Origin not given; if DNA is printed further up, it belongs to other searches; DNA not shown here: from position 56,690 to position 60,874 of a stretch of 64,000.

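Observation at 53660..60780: Sharp GC discontinuity inside the Rhs gene: whole YD-repeat shell, toxin tip and downstream cassettes look foreign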

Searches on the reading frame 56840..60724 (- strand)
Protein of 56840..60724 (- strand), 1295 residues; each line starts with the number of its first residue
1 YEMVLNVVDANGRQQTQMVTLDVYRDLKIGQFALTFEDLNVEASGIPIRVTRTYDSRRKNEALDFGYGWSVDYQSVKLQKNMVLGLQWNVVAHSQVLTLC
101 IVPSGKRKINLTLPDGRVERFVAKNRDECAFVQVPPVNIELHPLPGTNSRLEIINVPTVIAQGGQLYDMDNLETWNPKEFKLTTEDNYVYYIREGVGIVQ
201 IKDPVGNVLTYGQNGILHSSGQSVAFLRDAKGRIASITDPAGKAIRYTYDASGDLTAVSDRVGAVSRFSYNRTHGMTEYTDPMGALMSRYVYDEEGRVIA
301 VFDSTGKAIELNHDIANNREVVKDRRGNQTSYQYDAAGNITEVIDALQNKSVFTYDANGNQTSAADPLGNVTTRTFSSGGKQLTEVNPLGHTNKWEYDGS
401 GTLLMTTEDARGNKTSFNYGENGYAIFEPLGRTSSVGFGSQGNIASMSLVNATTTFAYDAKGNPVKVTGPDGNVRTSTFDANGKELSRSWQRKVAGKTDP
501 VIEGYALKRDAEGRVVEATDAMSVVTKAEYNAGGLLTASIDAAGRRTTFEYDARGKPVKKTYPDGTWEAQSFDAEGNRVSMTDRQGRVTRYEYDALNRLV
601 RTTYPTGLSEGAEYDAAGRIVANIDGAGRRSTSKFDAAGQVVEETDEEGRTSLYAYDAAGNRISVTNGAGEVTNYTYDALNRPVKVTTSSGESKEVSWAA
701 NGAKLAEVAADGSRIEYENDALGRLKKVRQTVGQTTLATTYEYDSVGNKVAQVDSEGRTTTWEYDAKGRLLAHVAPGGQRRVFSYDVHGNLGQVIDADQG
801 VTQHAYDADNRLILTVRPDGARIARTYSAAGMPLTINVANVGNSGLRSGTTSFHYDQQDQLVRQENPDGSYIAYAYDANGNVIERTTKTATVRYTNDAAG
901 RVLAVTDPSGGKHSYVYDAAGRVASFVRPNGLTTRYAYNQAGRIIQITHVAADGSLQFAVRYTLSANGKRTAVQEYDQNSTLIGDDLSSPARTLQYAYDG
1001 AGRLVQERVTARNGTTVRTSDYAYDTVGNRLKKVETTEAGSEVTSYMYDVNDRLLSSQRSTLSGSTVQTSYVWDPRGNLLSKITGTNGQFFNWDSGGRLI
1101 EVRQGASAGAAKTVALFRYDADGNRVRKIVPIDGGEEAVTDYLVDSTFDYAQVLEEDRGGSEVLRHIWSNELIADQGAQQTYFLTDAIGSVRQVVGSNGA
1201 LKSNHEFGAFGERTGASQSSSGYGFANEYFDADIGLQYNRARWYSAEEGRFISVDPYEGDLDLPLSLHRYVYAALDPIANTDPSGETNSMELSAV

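Call 14: find_homologous_proteins(query=window:56840-60724:-)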
Query window:56840-60724:- (1295 aa): 7394 proteins with E <= 0.001 among 8000 candidates; the best 120 are listed.
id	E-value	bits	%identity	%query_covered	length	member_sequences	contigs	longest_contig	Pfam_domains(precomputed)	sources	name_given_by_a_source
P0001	0.0e+0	1474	53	100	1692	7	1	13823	PF14040.12,PF05593.20,PF25023.2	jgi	jgi:RHS repeat-associated protein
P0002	0.0e+0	1237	46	99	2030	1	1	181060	PF05593.20,PF25023.2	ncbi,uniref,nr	ncbi:RHS repeat protein [Undibacterium sp. CY18W]|uniref:RHS repeat protein n=1 Tax=Undibacterium hu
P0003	0.0e+0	1182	47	100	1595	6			PF05593.20,PF25023.2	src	-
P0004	0.0e+0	1152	46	99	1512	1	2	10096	PF05593.20,PF25023.2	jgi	jgi:RHS repeat-associated protein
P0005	0.0e+0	1025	43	91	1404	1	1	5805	PF05593.20,PF25023.2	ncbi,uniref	ncbi:RHS repeat-associated core domain-containing protein [Undibacterium sp. Tian12W]|uniref:RHS rep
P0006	1.8e-292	992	45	86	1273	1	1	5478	PF05593.20,PF25023.2,PF03527.21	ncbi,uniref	ncbi:RHS repeat-associated core domain-containing protein, partial [Undibacterium sp. Ji42W]|uniref:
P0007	8.7e-289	979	42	99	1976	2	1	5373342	PF14040.12,PF05593.20,PF25023.2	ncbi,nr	ncbi:hypothetical protein D0B54_21860 [Solimonas sp. K1W22B-7]|nr:hypothetical protein D0B54_21860 [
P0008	2.9e-287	974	42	95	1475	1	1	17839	PF05593.20,PF25023.2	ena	-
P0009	2.3e-284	965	42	95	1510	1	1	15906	PF14040.12,PF05593.20,PF25023.2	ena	-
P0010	7.7e-266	903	40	99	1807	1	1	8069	PF17963.8,PF05593.20,PF25023.2,PF24908.1,PF05345.19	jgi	jgi:RHS repeat-associated protein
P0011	8.1e-261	887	39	100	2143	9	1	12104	PF22352.3,PF17963.8,PF05593.20,PF25023.2,PF24908.1,PF05345.19,PF20148.5,PF18911.7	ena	-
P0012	3.5e-252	858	38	100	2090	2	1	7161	PF05593.20,PF25023.2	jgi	jgi:RHS repeat-associated protein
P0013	4.2e-251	855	38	99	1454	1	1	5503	PF05593.20,PF25023.2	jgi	jgi:RHS repeat-associated protein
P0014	9.8e-250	850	39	99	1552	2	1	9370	PF05593.20,PF25023.2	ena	-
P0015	3.7e-247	841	40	99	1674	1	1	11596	PF05593.20,PF25023.2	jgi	jgi:RHS repeat-associated protein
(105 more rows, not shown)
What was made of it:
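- Shell identity (44-49%) is close to the floor set by the repeat motif across phyla (34-40%, call 14).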

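Call 24: find_encoding_contigs(protein=P0001, flank=6000, max_places=3)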
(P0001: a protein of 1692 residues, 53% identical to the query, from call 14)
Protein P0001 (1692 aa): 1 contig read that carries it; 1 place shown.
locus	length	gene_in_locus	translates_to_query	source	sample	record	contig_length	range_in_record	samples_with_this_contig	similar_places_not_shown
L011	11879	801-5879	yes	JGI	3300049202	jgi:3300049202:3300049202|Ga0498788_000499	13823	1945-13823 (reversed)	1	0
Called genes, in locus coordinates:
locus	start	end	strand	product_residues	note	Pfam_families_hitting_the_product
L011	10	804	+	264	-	-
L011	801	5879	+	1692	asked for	PF05593:RHS_repeat, PF25023:TEN_YD-shell (weak), PF05593:RHS_repeat, PF25023:TEN_YD-shell, PF05593:RHS_repeat, PF25023:TEN_YD-shell (weak), PF14040:DNase_NucA_NucB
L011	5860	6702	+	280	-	-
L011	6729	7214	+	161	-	PF13276:HTH_21, PF00665:rve (weak)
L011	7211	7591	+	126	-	PF00665:rve (weak), PF13683:rve_3, PF13333:rve_2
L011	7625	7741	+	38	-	-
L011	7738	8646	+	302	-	-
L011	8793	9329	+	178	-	-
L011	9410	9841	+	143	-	-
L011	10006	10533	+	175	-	-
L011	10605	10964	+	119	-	-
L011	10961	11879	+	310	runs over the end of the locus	PF23952:LRR_EndoS (faint), PF12799:LRR_4 (faint), PF23598:LRR_14 (faint), PF25013:LRR_Zer-1 (faint)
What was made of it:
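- Tips are different families, for example DNase_NucA_NucB in L011 (call 24).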

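Call 25: find_encoding_contigs(protein=P0003, flank=6000, max_places=3)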
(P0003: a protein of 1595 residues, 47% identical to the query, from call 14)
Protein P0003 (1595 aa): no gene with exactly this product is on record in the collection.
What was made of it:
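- Tried and rejected: Look-up of P0003 found no contig (call 25).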
